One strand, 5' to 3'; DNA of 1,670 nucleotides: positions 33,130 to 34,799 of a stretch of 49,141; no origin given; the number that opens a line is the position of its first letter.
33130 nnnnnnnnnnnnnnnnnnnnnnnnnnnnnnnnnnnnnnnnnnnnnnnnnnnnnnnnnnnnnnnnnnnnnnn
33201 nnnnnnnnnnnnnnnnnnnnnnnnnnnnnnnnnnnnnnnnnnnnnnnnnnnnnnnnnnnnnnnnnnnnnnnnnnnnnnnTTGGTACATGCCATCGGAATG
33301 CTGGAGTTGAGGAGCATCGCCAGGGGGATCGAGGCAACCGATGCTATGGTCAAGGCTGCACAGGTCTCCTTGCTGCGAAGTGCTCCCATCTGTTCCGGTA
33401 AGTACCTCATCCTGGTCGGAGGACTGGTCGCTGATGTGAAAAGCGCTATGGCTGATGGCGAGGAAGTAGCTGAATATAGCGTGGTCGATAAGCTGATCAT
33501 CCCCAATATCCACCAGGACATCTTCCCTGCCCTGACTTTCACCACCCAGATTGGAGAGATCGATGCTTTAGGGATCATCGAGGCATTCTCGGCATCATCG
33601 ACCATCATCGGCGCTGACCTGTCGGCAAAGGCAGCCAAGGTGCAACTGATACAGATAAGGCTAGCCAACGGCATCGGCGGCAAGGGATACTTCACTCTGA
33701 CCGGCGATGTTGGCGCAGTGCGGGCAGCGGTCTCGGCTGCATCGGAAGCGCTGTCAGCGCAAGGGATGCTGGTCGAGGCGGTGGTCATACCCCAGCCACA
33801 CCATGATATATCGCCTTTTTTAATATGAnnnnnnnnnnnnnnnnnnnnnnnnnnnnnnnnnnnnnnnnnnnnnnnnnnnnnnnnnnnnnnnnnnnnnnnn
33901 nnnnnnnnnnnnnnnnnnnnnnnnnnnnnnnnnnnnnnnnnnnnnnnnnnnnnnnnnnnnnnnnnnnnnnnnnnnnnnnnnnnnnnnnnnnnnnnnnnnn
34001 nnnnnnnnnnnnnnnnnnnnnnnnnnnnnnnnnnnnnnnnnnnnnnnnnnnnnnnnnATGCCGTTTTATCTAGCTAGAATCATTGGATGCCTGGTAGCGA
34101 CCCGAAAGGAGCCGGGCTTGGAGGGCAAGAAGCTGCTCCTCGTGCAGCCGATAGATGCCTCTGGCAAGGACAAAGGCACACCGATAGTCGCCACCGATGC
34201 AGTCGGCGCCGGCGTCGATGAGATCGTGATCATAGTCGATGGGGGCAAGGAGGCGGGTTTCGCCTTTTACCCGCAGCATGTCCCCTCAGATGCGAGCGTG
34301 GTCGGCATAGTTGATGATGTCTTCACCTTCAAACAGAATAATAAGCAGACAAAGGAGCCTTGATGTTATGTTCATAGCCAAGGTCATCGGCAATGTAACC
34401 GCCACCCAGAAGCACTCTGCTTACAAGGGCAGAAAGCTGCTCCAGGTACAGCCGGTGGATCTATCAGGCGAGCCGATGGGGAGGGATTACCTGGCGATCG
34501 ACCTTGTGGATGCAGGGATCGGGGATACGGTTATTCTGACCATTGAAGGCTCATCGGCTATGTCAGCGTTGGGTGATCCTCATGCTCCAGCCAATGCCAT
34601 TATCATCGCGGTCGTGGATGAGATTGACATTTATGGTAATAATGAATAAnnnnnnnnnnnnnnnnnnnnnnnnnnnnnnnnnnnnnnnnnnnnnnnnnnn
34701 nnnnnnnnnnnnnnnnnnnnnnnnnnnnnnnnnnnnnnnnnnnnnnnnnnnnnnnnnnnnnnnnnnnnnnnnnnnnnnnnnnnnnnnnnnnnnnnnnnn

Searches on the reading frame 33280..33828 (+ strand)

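Call 17: search_protein_families(library=pfam, proteins=[window:33280-33828:+], max_evalue=0.00001)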
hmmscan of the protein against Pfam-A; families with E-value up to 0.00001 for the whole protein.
window:33280-33828:+ (182 aa): 1 family
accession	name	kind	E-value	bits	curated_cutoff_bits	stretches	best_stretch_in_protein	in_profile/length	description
PF00936.24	BMC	-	5.8e-43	145.2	24.5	2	4-76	1-74/75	BMC domain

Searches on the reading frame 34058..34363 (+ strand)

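Call 17: search_protein_families(library=pfam, proteins=[window:34058-34363:+], max_evalue=0.00001)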
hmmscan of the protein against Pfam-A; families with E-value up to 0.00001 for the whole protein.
window:34058-34363:+ (101 aa): 1 family
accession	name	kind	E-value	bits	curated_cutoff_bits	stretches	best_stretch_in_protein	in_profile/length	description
PF03319.19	EutN_CcmL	-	4.8e-27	94.7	25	1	5-86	3-83/83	Ethanolamine utilisation protein EutN/carboxysome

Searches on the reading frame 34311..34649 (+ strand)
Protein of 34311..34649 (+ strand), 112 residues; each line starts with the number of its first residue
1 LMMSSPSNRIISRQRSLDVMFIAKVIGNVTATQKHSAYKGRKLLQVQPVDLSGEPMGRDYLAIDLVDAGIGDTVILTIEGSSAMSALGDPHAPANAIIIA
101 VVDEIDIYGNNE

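Call 17: search_protein_families(library=pfam, proteins=[window:34311-34649:+], max_evalue=0.00001)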
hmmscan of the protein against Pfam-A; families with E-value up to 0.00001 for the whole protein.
window:34311-34649:+ (112 aa): 1 family
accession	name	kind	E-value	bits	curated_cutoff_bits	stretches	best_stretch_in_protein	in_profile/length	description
PF03319.19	EutN_CcmL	-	4.2e-25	88.5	25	1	20-103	1-83/83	Ethanolamine utilisation protein EutN/carboxysome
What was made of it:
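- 34311..34649 (+): Host EutN/CcmL gene, convergent with the island gene with 15 bp between the stop codons. Its last codons (...YGNNE*) are already AT-rich, so the junction probably lies in its 3' end. Pfam EutN_CcmL at 4e-25 (call 17).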
